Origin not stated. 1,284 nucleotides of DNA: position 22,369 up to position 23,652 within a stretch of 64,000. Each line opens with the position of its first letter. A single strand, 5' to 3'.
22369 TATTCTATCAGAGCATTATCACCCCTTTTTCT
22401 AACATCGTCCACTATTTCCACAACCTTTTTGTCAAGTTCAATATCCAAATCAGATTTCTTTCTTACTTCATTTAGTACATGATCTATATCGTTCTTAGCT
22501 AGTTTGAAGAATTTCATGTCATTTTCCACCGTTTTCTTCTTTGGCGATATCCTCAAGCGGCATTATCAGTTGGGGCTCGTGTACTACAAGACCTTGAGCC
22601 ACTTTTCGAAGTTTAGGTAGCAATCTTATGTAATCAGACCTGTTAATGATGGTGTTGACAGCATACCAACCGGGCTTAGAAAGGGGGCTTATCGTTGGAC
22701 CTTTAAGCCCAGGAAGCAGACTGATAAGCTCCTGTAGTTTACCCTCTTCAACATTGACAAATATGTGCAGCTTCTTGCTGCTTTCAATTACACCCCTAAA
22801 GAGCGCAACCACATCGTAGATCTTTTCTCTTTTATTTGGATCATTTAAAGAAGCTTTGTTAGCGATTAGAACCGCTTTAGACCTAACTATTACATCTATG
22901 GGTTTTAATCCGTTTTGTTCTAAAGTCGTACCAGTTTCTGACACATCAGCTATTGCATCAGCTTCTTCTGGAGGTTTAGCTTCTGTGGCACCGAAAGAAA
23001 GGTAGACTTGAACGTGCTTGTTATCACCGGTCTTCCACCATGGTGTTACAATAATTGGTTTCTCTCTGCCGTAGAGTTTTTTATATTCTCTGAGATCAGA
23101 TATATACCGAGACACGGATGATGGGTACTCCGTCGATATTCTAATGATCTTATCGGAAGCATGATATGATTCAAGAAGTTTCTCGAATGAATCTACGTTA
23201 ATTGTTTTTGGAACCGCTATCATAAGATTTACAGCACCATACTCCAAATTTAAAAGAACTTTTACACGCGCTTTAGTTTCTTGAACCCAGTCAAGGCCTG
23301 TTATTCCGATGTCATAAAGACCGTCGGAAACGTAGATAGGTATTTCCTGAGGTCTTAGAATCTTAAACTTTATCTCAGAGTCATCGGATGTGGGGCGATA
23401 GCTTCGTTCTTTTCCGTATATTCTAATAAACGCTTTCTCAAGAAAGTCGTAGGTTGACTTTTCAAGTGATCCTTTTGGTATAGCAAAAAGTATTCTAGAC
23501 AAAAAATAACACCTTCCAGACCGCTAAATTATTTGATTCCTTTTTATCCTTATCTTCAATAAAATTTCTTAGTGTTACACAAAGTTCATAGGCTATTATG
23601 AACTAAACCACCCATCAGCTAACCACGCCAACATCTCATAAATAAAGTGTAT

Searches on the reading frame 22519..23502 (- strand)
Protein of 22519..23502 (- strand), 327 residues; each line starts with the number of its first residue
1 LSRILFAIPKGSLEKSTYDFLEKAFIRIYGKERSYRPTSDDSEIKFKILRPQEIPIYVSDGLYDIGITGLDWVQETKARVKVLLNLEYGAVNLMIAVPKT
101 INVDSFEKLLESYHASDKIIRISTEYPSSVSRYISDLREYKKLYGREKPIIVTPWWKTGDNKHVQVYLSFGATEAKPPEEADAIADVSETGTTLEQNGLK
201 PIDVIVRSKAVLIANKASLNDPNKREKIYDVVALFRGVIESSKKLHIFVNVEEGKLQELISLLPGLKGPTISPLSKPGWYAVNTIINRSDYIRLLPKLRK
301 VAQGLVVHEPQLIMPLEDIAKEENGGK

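Call 3: search_protein_families(library=pfam, proteins=[window:22519-23502:-], max_evalue=0.01)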
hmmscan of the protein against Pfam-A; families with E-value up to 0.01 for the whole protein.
window:22519-23502:- (327 aa): 2 families
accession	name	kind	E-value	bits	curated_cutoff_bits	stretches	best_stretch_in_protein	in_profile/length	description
PF01634.23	HisG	-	4.8e-40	137.5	25.5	1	50-232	1-153/158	ATP phosphoribosyltransferase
PF08029.16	HisG_C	-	2.3e-16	60.1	23.5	1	243-307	3-68/73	HisG, C-terminal domain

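Call 4: search_protein_families(library=ncbifam, proteins=[window:22519-23502:-], max_evalue=0.01)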
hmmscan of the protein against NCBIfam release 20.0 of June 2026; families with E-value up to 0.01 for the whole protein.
window:22519-23502:- (327 aa): 2 families
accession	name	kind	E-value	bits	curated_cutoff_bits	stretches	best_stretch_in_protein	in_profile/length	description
TIGR00070.1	hisG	equivalog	1e-45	155.9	75.75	2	6-137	3-128/183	ATP phosphoribosyltransferase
TIGR03455.1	HisG_C-term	equivalog_domain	6.1e-22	77.7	40.05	1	215-311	1-97/100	ATP phosphoribosyltransferase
